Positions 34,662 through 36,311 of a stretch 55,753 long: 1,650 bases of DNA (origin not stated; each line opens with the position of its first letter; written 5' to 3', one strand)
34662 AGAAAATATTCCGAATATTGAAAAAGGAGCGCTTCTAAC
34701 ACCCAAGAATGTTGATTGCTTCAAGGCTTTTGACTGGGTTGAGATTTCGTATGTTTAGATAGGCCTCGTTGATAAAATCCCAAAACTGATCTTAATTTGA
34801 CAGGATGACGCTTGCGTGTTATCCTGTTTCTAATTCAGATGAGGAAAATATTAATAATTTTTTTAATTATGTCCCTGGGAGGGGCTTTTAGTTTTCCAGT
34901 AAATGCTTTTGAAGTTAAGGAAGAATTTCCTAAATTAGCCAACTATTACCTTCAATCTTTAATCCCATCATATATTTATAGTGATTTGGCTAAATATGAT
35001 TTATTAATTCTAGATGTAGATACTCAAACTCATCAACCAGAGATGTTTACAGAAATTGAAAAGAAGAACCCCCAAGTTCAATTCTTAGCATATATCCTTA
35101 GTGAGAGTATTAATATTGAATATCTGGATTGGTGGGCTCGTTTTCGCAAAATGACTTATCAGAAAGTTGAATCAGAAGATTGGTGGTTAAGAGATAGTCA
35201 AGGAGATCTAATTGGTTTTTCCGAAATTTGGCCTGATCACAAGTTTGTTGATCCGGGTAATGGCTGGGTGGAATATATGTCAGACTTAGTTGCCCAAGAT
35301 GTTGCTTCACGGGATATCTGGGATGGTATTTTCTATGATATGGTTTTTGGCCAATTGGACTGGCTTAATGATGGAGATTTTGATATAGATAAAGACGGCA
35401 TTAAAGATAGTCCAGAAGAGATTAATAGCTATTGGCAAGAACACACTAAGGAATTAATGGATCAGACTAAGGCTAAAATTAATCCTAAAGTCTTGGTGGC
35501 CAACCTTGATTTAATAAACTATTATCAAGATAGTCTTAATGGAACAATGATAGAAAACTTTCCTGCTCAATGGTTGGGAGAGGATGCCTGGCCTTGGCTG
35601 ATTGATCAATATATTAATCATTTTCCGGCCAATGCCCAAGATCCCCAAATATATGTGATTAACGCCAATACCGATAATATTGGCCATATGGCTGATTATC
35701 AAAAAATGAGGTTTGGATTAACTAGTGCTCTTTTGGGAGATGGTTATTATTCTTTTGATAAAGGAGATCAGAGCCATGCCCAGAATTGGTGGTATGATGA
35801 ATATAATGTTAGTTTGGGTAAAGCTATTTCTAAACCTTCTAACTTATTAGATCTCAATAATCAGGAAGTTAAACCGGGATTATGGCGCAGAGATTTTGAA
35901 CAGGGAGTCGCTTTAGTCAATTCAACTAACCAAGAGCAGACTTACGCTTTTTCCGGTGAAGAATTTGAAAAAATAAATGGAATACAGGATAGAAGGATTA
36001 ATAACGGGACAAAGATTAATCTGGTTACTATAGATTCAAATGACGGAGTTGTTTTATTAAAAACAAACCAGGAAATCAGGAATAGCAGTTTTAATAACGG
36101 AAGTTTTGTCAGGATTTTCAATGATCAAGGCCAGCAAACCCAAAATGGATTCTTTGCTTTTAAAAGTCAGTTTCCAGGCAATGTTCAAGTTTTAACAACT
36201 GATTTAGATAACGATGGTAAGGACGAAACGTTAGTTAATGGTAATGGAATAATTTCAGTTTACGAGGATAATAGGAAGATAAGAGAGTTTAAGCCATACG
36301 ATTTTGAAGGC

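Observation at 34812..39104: Putative exopolysaccharide synthesis and processing locus: secreted GH114-like/FG-GAP protein, anchored protein and processive GT2 synthase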

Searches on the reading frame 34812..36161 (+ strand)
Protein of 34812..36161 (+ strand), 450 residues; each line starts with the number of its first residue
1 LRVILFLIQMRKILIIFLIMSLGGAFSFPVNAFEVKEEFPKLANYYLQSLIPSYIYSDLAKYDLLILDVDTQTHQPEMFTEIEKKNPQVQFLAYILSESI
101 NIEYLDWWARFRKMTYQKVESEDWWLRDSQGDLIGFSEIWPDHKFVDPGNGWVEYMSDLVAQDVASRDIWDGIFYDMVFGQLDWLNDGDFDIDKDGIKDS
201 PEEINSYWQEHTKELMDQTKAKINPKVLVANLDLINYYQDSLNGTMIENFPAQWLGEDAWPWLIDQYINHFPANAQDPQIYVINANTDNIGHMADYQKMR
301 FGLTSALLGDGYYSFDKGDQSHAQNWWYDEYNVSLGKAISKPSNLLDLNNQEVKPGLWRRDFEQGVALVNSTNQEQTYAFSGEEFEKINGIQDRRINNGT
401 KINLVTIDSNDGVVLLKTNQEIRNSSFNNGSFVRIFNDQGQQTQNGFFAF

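Call 28: find_homologous_proteins(query=window:34812-36161:+)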
Query window:34812-36161:+ (450 aa): 1017 proteins with E <= 0.001 among 4306 candidates; the best 120 are listed.
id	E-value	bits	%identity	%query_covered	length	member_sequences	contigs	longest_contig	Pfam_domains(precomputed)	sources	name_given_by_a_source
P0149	7.7e-295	996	100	96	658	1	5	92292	PF01839.30,PF13517.13,PF14885.13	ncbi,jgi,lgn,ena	-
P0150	4.2e-197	673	67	99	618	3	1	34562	PF14885.13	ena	-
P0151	1.2e-184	632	64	98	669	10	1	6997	PF01839.30,PF13517.13,PF14885.13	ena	-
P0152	2.2e-182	625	61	98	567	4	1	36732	PF01839.30,PF14885.13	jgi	-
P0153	2.9e-182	625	61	98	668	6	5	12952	PF01839.30,PF13517.13,PF14885.13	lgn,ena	-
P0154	8.8e-182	623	61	98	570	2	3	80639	PF14885.13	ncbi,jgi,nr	ncbi:MAG: hypothetical protein HQ537_01605 [Parcubacteria group bacterium]|nr:hypothetical protein [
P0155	1.2e-181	623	61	98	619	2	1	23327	PF01839.30,PF13517.13,PF14885.13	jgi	-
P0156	1.2e-181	623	62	98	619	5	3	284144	PF01839.30,PF13517.13,PF14885.13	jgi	jgi:hypothetical protein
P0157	2.1e-181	622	63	98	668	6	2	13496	PF01839.30,PF13517.13,PF14885.13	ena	-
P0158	5.9e-181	620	63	98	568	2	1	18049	PF14885.13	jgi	jgi:hypothetical protein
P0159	2.6e-179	615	60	100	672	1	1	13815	PF01839.30,PF13517.13,PF14885.13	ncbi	-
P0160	4.5e-179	614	61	98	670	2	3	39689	PF01839.30,PF13517.13,PF14885.13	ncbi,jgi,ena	-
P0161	5.0e-179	614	61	98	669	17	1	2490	PF01839.30,PF13517.13,PF14885.13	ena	-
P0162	5.1e-178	611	61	98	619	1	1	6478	PF14885.13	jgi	-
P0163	1.3e-177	609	61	98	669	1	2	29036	PF01839.30,PF14885.13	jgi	-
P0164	9.7e-177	606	64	96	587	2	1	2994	PF01839.30,PF14885.13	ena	-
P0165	3.6e-174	598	62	97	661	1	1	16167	PF01839.30,PF12566.15,PF14885.13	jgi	-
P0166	1.5e-173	596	61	94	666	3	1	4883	PF01839.30,PF13517.13,PF14885.13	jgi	-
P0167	8.4e-173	593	60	100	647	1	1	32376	PF01839.30,PF13517.13,PF14885.13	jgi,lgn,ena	-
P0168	1.1e-172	593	59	98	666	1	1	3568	PF01839.30,PF14885.13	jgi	-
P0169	2.3e-165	569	56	98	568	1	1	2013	PF13517.13,PF14885.13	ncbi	ncbi:MAG: putative glycoside hydrolase, partial [Patescibacteria group bacterium]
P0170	1.5e-161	556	55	97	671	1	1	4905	PF01839.30,PF13517.13,PF14885.13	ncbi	-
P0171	1.2e-157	543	55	93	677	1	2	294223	PF01839.30,PF13517.13,PF14885.13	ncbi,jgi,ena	ncbi:MAG: putative glycoside hydrolase [Patescibacteria group bacterium]|jgi:hypothetical protein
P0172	5.1e-156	538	54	98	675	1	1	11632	PF01839.30,PF13517.13,PF14885.13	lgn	-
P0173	2.6e-152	526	55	94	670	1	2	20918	PF01839.30,PF13517.13,PF14885.13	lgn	-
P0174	8.9e-150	517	51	100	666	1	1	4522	PF01839.30,PF13517.13,PF14885.13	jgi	-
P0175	1.5e-149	517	53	93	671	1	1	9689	PF01839.30,PF13517.13,PF14885.13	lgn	-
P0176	4.5e-149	515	52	94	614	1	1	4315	PF01839.30,PF13517.13,PF14885.13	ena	-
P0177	8.1e-149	514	52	98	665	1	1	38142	PF01839.30,PF13517.13,PF14885.13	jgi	jgi:hypothetical protein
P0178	7.6e-146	505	52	98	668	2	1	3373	PF01839.30,PF13517.13,PF14885.13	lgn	-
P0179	8.4e-146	504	51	95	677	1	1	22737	PF01839.30,PF13517.13,PF14885.13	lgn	-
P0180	2.1e-143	496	49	97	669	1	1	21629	PF01839.30,PF13517.13,PF14885.13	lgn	-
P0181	2.5e-142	493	49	98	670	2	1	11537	PF01839.30,PF13517.13,PF14885.13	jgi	-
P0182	2.1e-135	470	47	98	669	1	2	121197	PF01839.30,PF13517.13,PF14885.13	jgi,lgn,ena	-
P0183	4.5e-135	469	49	98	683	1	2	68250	PF01839.30,PF13517.13,PF14885.13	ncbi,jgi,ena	ncbi:MAG: putative glycoside hydrolase [Candidatus Falkowbacteria bacterium]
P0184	4.7e-134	466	49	94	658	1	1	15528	PF01839.30,PF13517.13,PF14885.13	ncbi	ncbi:MAG: putative glycoside hydrolase [bacterium]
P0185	2.4e-132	460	47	93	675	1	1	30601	PF01839.30,PF25292.1,PF13517.13,PF14885.13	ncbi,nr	ncbi:MAG: putative glycoside hydrolase [bacterium]|nr:putative glycoside hydrolase [bacterium]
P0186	1.2e-129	451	45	100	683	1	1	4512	PF01839.30,PF13517.13,PF14885.13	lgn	-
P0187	5.6e-127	442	49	92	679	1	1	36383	PF01839.30,PF13517.13,PF14885.13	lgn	-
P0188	2.8e-126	440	45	92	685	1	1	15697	PF01839.30,PF13517.13,PF14885.13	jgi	jgi:hypothetical protein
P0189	7.2e-119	416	44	100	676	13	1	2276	PF01839.30,PF25292.1,PF13517.13,PF14885.13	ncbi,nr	ncbi:VCBS repeat-containing protein [Patescibacteria group bacterium]|nr:VCBS repeat-containing prot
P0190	2.1e-116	407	45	95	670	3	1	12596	PF01839.30,PF13517.13,PF14885.13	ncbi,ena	-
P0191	1.2e-115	405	44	98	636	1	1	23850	PF13517.13,PF14885.13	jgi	jgi:putative glycosyl hydrolase-like family 15 (GHL15) protein/VCBS repeat protein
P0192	2.1e-115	404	46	94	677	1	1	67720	PF01839.30,PF13517.13,PF14885.13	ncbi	-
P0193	3.7e-114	400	44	99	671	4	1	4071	PF01839.30,PF13517.13,PF14885.13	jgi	-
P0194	9.3e-114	399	46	92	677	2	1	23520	PF01839.30,PF13517.13,PF14885.13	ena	-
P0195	6.3e-113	396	47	92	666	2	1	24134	PF01839.30,PF13517.13,PF14885.13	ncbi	-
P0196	9.9e-113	395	44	98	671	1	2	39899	PF01839.30,PF13517.13,PF14783.13,PF14885.13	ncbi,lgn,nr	ncbi:MAG: putative glycoside hydrolase [Patescibacteria group bacterium]|nr:putative glycoside hydro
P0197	1.7e-112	395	43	92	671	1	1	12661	PF01839.30,PF13517.13,PF14885.13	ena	-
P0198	2.0e-112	394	43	98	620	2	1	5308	PF01839.30,PF25292.1,PF13517.13,PF14885.13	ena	-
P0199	3.8e-112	393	43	97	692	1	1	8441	PF01839.30,PF13517.13,PF14885.13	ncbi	ncbi:MAG: putative glycoside hydrolase [Patescibacteria group bacterium]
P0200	1.6e-111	391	44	92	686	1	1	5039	PF01839.30,PF13517.13,PF14885.13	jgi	-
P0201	4.9e-110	386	43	98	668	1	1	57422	PF01839.30,PF13517.13,PF14885.13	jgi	jgi:hypothetical protein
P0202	7.4e-110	386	45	98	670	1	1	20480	PF01839.30,PF13517.13,PF14783.13,PF14885.13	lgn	-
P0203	1.4e-109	385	44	98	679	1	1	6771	PF01839.30,PF13517.13,PF14885.13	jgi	-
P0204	3.6e-109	384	44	94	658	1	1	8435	PF01839.30,PF13517.13,PF14885.13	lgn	-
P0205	1.1e-108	382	43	98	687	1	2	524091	PF01839.30,PF13517.13,PF14885.13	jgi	jgi:Hypothetical glycosyl hydrolase family 15/FG-GAP-like repeat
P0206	1.3e-108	382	42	100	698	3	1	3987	PF01839.30,PF13517.13,PF14885.13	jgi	jgi:hypothetical protein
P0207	1.4e-108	382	42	99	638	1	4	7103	PF01839.30,PF13517.13,PF14885.13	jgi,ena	-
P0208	7.2e-108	379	46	97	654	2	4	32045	PF01839.30,PF13517.13,PF14885.13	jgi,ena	-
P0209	7.3e-108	379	46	94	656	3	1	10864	PF01839.30,PF13517.13,PF14783.13,PF14885.13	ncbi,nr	ncbi:MAG: hemolysin-type calcium-binding region domain protein [Parcubacteria group bacterium GW2011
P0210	1.1e-106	375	43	97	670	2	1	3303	PF01839.30,PF13517.13,PF14885.13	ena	-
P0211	1.5e-106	375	43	98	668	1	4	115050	PF01839.30,PF13517.13,PF14885.13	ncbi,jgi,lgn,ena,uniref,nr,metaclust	ncbi:MAG: FG-GAP repeat protein [Parcubacteria group bacterium GW2011_GWE2_39_37]|uniref:FG-GAP repe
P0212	2.7e-106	374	41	99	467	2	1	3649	PF14885.13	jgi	-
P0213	5.5e-105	370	41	100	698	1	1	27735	PF01839.30,PF13517.13,PF14885.13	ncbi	-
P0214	1.1e-104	369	44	94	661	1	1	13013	PF01839.30,PF13517.13,PF14885.13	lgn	-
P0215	3.6e-104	367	43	93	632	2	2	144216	PF01839.30,PF13517.13,PF14885.13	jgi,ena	-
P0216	4.1e-104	367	41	98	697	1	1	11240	PF01839.30,PF13517.13,PF14885.13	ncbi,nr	ncbi:hypothetical protein GF382_00815 [Candidatus Falkowbacteria bacterium]|nr:hypothetical protein 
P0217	5.8e-104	366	43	97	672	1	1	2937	PF01839.30,PF13517.13,PF14885.13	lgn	-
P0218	2.5e-103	364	43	92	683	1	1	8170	PF01839.30,PF13517.13,PF14885.13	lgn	-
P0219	3.5e-103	364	43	93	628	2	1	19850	PF01839.30,PF13517.13,PF14885.13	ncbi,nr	ncbi:MAG: putative glycoside hydrolase [Patescibacteria group bacterium]|nr:putative glycoside hydro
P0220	4.4e-103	364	42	97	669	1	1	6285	PF01839.30,PF13517.13,PF14885.13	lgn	-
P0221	6.0e-103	363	42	98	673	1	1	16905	PF01839.30,PF14885.13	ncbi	-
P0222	3.5e-102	361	40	99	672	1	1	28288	PF01839.30,PF13517.13,PF14885.13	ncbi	-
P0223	3.9e-102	360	43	93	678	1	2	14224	PF01839.30,PF13517.13,PF14885.13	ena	-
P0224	6.0e-102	360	42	97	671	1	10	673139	PF01839.30,PF13517.13,PF14885.13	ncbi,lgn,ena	-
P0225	6.7e-102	360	41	98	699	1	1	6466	PF01839.30,PF13517.13,PF14885.13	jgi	-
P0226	1.0e-101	359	42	97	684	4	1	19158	PF01839.30,PF13517.13,PF14885.13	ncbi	-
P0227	1.1e-101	359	41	94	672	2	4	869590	PF01839.30,PF13517.13,PF14885.13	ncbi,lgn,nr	ncbi:MAG: putative glycoside hydrolase [Patescibacteria group bacterium]|nr:MAG: putative glycoside 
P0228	1.2e-101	359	42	96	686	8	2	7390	PF01839.30,PF13517.13,PF14885.13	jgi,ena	-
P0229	1.9e-101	358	40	99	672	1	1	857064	PF01839.30,PF13517.13,PF14885.13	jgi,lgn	jgi:hypothetical protein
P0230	1.9e-101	358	41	93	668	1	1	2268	PF01839.30,PF13517.13,PF14885.13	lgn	-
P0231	2.0e-101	358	42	99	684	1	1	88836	PF01839.30,PF13517.13,PF14885.13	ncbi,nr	ncbi:MAG: putative glycoside hydrolase [Patescibacteria group bacterium]|nr:putative glycoside hydro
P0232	4.1e-101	357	42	98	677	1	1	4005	PF01839.30,PF13517.13,PF14885.13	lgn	-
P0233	4.6e-101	357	40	99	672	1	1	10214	PF01839.30,PF13517.13,PF14885.13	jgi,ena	-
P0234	5.9e-101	357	42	97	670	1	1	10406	PF01839.30,PF13517.13,PF14783.13,PF14885.13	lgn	-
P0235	7.6e-101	356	40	98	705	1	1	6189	PF01839.30,PF13517.13,PF14885.13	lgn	-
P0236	9.5e-101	356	43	99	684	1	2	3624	PF01839.30,PF13517.13,PF14885.13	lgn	-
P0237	1.1e-100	356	44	92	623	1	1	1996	PF01839.30,PF13517.13,PF14885.13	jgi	-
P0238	1.5e-100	355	41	92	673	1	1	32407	PF01839.30,PF13517.13,PF14885.13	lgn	-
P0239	1.7e-100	355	41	97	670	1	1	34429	PF01839.30,PF13517.13,PF14885.13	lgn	-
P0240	3.5e-100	354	43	94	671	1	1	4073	PF01839.30,PF14885.13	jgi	-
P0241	3.8e-100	354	41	99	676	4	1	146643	PF01839.30,PF13517.13,PF14783.13,PF14885.13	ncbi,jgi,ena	-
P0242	4.5e-100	354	43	98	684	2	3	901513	PF01839.30,PF13517.13,PF14885.13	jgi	jgi:hypothetical protein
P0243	5.0e-100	353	42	92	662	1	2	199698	PF01839.30,PF13517.13,PF14885.13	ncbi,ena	-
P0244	1.1e-99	352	42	94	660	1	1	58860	PF01839.30,PF13517.13,PF14885.13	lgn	-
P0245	1.3e-99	352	41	98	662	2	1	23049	PF01839.30,PF21348.4,PF13517.13,PF14885.13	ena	-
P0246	1.4e-99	352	43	94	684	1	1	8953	PF01839.30,PF13517.13,PF14783.13,PF14885.13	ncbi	-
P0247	1.8e-99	352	42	98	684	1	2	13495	PF01839.30,PF13517.13,PF14885.13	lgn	-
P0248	1.9e-99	352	44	94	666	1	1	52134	PF14885.13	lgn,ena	-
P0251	2.1e-99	351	39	98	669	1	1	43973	PF01839.30,PF13517.13,PF14885.13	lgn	-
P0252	3.2e-99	351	43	93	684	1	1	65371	PF01839.30,PF13517.13,PF14783.13,PF14885.13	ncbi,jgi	ncbi:MAG: putative glycoside hydrolase [Patescibacteria group bacterium]|jgi:hypothetical protein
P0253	4.4e-99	350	42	95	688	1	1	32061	PF01839.30,PF13517.13,PF14885.13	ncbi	-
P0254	4.6e-99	350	39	97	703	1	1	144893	PF01839.30,PF13517.13,PF14885.13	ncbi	-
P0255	5.4e-99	350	42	99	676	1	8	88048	PF01839.30,PF13517.13,PF14885.13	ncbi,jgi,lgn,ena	-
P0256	7.2e-99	350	42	98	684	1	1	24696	PF01839.30,PF13517.13,PF14885.13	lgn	-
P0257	7.6e-99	350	41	98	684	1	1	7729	PF01839.30,PF13517.13,PF14885.13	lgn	-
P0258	8.1e-99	349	42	99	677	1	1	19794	PF01839.30,PF13517.13,PF14885.13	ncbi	-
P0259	8.1e-99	349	41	92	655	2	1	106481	PF01839.30,PF13517.13,PF14885.13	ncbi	-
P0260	9.2e-99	349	42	98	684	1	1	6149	PF01839.30,PF13517.13,PF14885.13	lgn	-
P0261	9.4e-99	349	42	98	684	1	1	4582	PF01839.30,PF13517.13,PF14885.13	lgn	-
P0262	1.5e-98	349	42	97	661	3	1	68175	PF01839.30,PF13517.13,PF14885.13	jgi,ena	-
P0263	2.3e-98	348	42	98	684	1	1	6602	PF01839.30,PF13517.13,PF14885.13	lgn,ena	-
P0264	3.5e-98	347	40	98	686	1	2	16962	PF01839.30,PF13517.13,PF14885.13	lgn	-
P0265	3.9e-98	347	41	98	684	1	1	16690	PF01839.30,PF13517.13,PF14885.13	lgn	-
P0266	3.9e-98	347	41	98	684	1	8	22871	PF01839.30,PF13517.13,PF14885.13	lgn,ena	-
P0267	6.4e-98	347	40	98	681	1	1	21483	PF01839.30,PF13517.13,PF14885.13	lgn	-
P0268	7.0e-98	346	41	98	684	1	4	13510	PF01839.30,PF13517.13,PF14885.13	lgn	-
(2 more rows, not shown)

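Call 82: search_solved_structures(query=A4, max_evalue=1, show_alignments=3)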
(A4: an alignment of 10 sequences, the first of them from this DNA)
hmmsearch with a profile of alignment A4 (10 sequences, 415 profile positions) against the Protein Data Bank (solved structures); distinct sequences matched with E-value up to 1: 4.
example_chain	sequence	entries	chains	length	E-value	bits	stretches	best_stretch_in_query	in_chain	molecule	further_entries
8rg5_A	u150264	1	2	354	0.0028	19.9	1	108-241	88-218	Glycoside-hydrolase family GH114 TIM-barrel domain-containing protein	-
8rg3_A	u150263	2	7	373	0.0034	19.6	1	108-241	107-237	Glycoside-hydrolase family GH114 TIM-barrel domain-containing protein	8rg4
8ya6_A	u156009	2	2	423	0.02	17.1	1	70-242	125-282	endo-1,3-fucanase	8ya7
9jos_A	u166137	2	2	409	0.56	12.3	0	74-178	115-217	Glycoside-hydrolase family GH114 TIM-barrel domain-containing protein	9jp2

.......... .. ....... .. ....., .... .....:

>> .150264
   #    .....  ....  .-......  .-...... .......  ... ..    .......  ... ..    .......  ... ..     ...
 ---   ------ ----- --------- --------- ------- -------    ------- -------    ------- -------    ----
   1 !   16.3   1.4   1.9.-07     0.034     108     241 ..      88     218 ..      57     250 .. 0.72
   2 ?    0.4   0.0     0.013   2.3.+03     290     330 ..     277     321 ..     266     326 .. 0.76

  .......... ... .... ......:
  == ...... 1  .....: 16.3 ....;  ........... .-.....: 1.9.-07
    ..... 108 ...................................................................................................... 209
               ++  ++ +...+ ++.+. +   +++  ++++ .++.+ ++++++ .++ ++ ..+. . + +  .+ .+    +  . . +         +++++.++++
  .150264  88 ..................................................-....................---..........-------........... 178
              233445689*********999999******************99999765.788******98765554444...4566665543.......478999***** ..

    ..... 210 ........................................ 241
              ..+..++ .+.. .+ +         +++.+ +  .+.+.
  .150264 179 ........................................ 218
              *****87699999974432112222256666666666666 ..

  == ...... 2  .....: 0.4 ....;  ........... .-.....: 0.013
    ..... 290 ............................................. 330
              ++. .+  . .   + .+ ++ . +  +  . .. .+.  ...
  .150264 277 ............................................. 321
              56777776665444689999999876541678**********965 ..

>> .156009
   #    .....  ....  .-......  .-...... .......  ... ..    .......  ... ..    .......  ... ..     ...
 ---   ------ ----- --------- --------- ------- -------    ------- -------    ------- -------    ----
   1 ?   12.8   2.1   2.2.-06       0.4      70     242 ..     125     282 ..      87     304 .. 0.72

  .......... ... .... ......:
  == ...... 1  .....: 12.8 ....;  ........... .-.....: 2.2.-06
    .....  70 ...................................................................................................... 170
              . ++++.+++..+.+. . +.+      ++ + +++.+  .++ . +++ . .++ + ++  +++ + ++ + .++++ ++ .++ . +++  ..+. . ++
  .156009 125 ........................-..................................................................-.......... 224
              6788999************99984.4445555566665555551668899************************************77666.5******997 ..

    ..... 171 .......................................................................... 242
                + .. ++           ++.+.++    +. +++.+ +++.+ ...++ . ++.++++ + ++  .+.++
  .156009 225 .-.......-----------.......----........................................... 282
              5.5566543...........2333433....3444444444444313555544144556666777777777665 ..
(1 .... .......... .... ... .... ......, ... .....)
